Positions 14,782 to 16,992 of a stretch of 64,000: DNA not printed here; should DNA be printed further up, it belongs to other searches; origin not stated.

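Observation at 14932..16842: Pseudo-amylase: membrane-anchored GH13 with all catalytic residues replaced but an intact ORF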

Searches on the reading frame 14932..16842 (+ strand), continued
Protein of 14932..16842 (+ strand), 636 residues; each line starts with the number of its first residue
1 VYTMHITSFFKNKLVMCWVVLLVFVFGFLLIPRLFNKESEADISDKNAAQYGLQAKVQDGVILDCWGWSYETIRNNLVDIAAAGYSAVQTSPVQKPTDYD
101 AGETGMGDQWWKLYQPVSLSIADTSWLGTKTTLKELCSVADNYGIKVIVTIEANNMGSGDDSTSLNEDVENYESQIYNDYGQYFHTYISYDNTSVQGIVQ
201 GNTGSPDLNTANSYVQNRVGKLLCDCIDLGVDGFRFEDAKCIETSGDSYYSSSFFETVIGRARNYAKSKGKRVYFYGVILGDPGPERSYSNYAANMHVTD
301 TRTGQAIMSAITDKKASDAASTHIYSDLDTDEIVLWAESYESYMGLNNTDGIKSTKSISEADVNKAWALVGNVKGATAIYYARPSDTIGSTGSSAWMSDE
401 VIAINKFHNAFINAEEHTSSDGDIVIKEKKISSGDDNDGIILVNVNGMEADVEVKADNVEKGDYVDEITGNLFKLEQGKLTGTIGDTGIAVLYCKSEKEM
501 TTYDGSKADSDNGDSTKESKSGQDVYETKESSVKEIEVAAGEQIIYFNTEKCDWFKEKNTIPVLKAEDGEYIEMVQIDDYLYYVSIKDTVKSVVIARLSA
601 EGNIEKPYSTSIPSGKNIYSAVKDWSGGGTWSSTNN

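Call 78: find_homologous_proteins(query=A6, max_evalue=1e-20)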
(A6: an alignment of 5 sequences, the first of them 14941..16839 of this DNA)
Query A6 (5 sequences) (633 aa, profile of the alignment): 3360 proteins with E <= 1e-20 among 8000 candidates; the best 120 are listed.
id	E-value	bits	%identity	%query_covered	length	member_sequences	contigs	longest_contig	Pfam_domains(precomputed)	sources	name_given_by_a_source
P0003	0.0e+0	1493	45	95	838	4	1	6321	PF16738.11,PF00128.32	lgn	-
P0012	0.0e+0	1380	40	98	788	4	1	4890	PF16738.11,PF00128.32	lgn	-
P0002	0.0e+0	1057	50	98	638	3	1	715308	PF18612.8,PF00128.32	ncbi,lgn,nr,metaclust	ncbi:alpha-amylase [Lachnospiraceae bacterium RM5]|nr:alpha-amylase [Lachnospiraceae bacterium RM5]|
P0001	0.0e+0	1039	100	100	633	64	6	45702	-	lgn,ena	-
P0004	3.6e-276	937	40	98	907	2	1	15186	PF16738.11,PF00128.32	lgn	-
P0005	1.2e-248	846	38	98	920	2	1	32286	PF16738.11,PF00128.32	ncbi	-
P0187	8.9e-229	780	42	78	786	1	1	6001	PF16738.11,PF00128.32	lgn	-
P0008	1.0e-228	780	43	86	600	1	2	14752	PF16738.11,PF00128.32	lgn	-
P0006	1.8e-226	772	47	76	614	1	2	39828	PF16738.11,PF00128.32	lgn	-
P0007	6.6e-225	767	47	77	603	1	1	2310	PF16738.11,PF00128.32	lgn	-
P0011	6.6e-222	757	38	95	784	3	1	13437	PF16738.11,PF00128.32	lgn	-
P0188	1.2e-210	720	43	78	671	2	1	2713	PF16738.11,PF00128.32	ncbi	-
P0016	6.3e-209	714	45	76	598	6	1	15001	PF16738.11,PF00128.32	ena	-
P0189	7.7e-208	711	44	77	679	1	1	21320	PF16738.11,PF00128.32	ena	-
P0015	8.2e-206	704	46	75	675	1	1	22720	PF16738.11,PF00128.32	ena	-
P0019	1.0e-201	690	44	75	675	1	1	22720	PF16738.11,PF00128.32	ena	-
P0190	1.4e-180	620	45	70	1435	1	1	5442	PF16738.11,PF00128.32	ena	-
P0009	1.5e-180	620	48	70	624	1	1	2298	PF00128.32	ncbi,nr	ncbi:MAG: hypothetical protein K6G26_02815 [Lachnospiraceae bacterium]|nr:hypothetical protein [Lach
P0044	1.5e-178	614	43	76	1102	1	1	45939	PF16738.11,PF00128.32,PF00404.25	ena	-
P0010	2.9e-178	613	49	70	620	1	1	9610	PF00128.32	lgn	-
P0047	5.0e-178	612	44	72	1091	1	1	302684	PF16738.11,PF00128.32,PF00404.25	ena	-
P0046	5.1e-178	612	44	72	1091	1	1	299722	PF16738.11,PF00128.32,PF00404.25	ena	-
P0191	1.3e-176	607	44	72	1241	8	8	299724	PF16738.11,PF00128.32,PF00404.25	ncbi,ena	-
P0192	3.2e-176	606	39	78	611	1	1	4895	PF16738.11,PF00128.32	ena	-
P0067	1.9e-175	603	44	72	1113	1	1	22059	PF16738.11,PF00128.32,PF00404.25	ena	-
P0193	2.5e-174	600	40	71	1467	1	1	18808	PF16738.11,PF00128.32,PF00404.25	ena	-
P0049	1.2e-173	597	44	72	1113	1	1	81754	PF16738.11,PF00128.32,PF00404.25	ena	-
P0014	5.9e-171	589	47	75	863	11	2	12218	PF16738.11,PF00128.32,PF00404.25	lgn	-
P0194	2.3e-167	577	41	76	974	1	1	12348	PF16738.11,PF00128.32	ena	-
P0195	3.5e-167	576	42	77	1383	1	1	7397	PF16738.11,PF00128.32,PF00404.25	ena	-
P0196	5.9e-167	575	43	70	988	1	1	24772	PF16738.11,PF00128.32,PF00404.25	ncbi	-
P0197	1.3e-166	574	39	76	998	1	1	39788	PF16738.11,PF00128.32,PF00404.25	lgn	-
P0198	8.2e-166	572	39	76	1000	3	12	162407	PF16738.11,PF00128.32,PF00404.25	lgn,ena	-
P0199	5.5e-165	569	40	77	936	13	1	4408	PF16738.11,PF00128.32,PF00404.25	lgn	-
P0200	3.7e-164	566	40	74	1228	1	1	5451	PF16738.11,PF00128.32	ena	-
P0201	9.9e-164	565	45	74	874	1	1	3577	PF16738.11,PF00128.32,PF00404.25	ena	-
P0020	6.3e-163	562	43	73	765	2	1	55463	PF16738.11,PF00128.32,PF00404.25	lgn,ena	-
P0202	8.2e-163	562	47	70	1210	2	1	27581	PF16738.11,PF00128.32,PF00404.25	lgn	-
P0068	8.4e-163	562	43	76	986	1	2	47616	PF16738.11,PF00128.32,PF00404.25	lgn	-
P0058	3.1e-162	560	45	70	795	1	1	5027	PF16738.11,PF00128.32,PF00404.25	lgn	-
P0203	3.6e-162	560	46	70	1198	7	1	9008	PF16738.11,PF00128.32,PF00404.25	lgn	-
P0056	1.1e-161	558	43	76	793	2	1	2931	PF16738.11,PF00128.32,PF00404.25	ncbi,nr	ncbi:MAG: alpha-amylase family glycosyl hydrolase, partial [Clostridia bacterium]|nr:alpha-amylase f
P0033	1.8e-161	557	46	72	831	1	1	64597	PF00128.32,PF00404.25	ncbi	-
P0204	1.8e-161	557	38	76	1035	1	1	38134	PF16738.11,PF00128.32,PF00404.25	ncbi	-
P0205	2.2e-161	557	45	69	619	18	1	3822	PF00128.32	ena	-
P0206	2.7e-161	557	44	70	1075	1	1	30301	PF16738.11,PF00128.32,PF00404.25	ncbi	-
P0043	4.9e-161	556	46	70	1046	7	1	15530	PF16738.11,PF00128.32,PF00404.25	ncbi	-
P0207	5.4e-161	556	46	70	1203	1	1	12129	PF16738.11,PF00128.32,PF00404.25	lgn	-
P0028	5.6e-161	556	42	77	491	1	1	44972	PF00128.32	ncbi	-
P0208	6.2e-161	555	42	72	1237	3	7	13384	PF16738.11,PF00128.32,PF00404.25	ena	-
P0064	1.2e-160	555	45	70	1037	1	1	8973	PF00128.32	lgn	-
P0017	2.7e-160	553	46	70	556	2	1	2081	PF00128.32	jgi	jgi:alpha-amylase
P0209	3.2e-160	553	39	76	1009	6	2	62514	PF16738.11,PF00128.32,PF00404.25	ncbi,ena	-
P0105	3.9e-160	553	42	76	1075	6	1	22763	PF16738.11,PF00128.32,PF00404.25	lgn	-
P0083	5.6e-160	552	43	71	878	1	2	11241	PF16738.11,PF00128.32,PF00404.25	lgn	-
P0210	8.7e-160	552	39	76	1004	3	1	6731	PF16738.11,PF00128.32,PF00404.25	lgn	-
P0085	1.4e-159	551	45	70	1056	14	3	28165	PF16738.11,PF00128.32,PF00404.25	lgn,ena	-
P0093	1.7e-159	551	44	72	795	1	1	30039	PF16738.11,PF00128.32,PF00404.25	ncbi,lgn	-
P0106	2.1e-159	550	43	71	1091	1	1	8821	PF16738.11,PF00128.32,PF00404.25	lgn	-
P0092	2.3e-159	550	44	70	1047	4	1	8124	PF16738.11,PF00128.32,PF00404.25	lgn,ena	-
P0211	4.5e-159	549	43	70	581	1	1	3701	PF00128.32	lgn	-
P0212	4.7e-159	549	43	70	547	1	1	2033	PF00128.32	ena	-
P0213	4.7e-159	549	43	70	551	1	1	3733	PF00128.32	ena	-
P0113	4.8e-159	549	43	72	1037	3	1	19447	PF16738.11,PF00128.32,PF00404.25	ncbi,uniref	ncbi:alpha-amylase family glycosyl hydrolase [Ruminococcus sp.]|uniref:alpha-amylase family glycosyl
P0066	5.3e-159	549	45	70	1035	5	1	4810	PF16738.11,PF00128.32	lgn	-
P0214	5.4e-159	549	43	70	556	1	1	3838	PF00128.32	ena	-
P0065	5.8e-159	549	45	71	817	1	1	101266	PF16738.11,PF00128.32,PF00404.25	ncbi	-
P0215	6.5e-159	549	43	70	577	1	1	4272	PF00128.32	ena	-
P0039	1.2e-158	548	42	70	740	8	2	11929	PF00128.32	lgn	-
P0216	1.3e-158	548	43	72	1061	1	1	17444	PF16738.11,PF00128.32,PF00404.25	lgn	-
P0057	1.4e-158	548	46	70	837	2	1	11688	PF00128.32,PF00404.25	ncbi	-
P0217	1.4e-158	548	42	70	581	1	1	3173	PF00128.32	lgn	-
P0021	1.6e-158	548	45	70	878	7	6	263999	PF16738.11,PF00128.32,PF00404.25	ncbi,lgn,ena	-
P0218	2.0e-158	547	43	70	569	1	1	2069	PF00128.32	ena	-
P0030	3.1e-158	547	46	71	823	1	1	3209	PF00128.32,PF00404.25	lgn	-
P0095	3.3e-158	546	42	76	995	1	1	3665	PF00128.32,PF00404.25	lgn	-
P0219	3.8e-158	546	42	70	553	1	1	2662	PF00128.32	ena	-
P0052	3.9e-158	546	44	74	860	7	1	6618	PF16738.11,PF00128.32,PF00404.25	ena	-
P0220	4.6e-158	546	44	72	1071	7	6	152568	PF16738.11,PF00128.32,PF00404.25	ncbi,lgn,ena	-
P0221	5.5e-158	546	43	70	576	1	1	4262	PF00128.32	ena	-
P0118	6.3e-158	546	45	70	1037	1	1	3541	PF16738.11,PF00128.32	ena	-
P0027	7.7e-158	545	42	76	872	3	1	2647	PF16738.11,PF00128.32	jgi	-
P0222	8.0e-158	545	43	70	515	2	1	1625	PF00128.32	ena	-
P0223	9.0e-158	545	40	75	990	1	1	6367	PF16738.11,PF00128.32,PF00404.25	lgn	-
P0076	9.2e-158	545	41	77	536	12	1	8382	PF00128.32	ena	-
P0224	9.2e-158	545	43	72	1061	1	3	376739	PF16738.11,PF00128.32,PF00404.25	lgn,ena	-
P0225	9.4e-158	545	42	71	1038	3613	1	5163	PF16738.11,PF00128.32,PF00404.25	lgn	-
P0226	1.0e-157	545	43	70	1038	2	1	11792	PF16738.11,PF00128.32,PF00404.25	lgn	-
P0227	1.0e-157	545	43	70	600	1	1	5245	PF00128.32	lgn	-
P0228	1.1e-157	545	43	72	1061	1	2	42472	PF16738.11,PF00128.32,PF00404.25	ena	-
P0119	1.2e-157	545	44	70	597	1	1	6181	PF00128.32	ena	-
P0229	1.3e-157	544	43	70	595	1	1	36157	PF00128.32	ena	-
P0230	1.3e-157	544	43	72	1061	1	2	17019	PF16738.11,PF00128.32,PF00404.25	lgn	-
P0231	1.4e-157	544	43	72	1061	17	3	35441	PF16738.11,PF00128.32,PF00404.25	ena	-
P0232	1.4e-157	544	44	75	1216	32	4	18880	PF16738.11,PF00128.32,PF00404.25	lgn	-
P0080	1.4e-157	544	43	73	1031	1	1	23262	PF00128.32,PF00404.25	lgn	-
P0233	1.5e-157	544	43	72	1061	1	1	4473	PF16738.11,PF00128.32,PF00404.25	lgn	-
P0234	1.7e-157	544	43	72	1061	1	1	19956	PF16738.11,PF00128.32,PF00404.25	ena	-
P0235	1.8e-157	544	43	72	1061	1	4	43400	PF16738.11,PF00128.32,PF00404.25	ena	-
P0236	1.9e-157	544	43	72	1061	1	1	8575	PF16738.11,PF00128.32,PF00404.25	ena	-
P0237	1.9e-157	544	43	72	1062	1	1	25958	PF16738.11,PF00128.32,PF00404.25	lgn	-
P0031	1.9e-157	544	44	73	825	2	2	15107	PF16738.11,PF00128.32,PF00404.25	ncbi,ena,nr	ncbi:MAG: starch-binding protein [Clostridia bacterium]|nr:starch-binding protein [Clostridia bacter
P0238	2.0e-157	544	43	70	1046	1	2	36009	PF16738.11,PF00128.32,PF00404.25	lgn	-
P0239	2.0e-157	544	43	72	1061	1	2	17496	PF16738.11,PF00128.32,PF00404.25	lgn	-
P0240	2.2e-157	544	43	70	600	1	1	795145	PF00128.32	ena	-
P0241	2.3e-157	544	43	72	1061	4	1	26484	PF16738.11,PF00128.32,PF00404.25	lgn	-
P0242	2.3e-157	544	43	72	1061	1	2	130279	PF16738.11,PF00128.32,PF00404.25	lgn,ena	-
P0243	2.4e-157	544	43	72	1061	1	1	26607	PF16738.11,PF00128.32,PF00404.25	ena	-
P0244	2.5e-157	544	43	72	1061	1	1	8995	PF16738.11,PF00128.32,PF00404.25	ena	-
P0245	2.5e-157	544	43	72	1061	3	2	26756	PF16738.11,PF00128.32,PF00404.25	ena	-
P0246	2.5e-157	544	43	72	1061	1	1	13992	PF16738.11,PF00128.32,PF00404.25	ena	-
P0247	2.6e-157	544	40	76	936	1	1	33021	PF16738.11,PF00128.32,PF00404.25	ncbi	-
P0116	2.6e-157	543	44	72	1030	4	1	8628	PF16738.11,PF00128.32,PF00404.25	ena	-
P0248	2.9e-157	543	43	72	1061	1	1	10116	PF16738.11,PF00128.32,PF00404.25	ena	-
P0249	3.0e-157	543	43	72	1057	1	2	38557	PF16738.11,PF00128.32,PF00404.25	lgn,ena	-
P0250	3.1e-157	543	43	72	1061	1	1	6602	PF16738.11,PF00128.32,PF00404.25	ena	-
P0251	3.3e-157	543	43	70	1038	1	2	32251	PF16738.11,PF00128.32,PF00404.25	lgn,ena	-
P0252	3.3e-157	543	43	72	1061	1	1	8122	PF16738.11,PF00128.32,PF00404.25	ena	-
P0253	3.4e-157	543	42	76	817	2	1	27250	PF16738.11,PF00128.32,PF00404.25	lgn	-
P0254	3.5e-157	543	40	76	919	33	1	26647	PF16738.11,PF00128.32,PF00404.25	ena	-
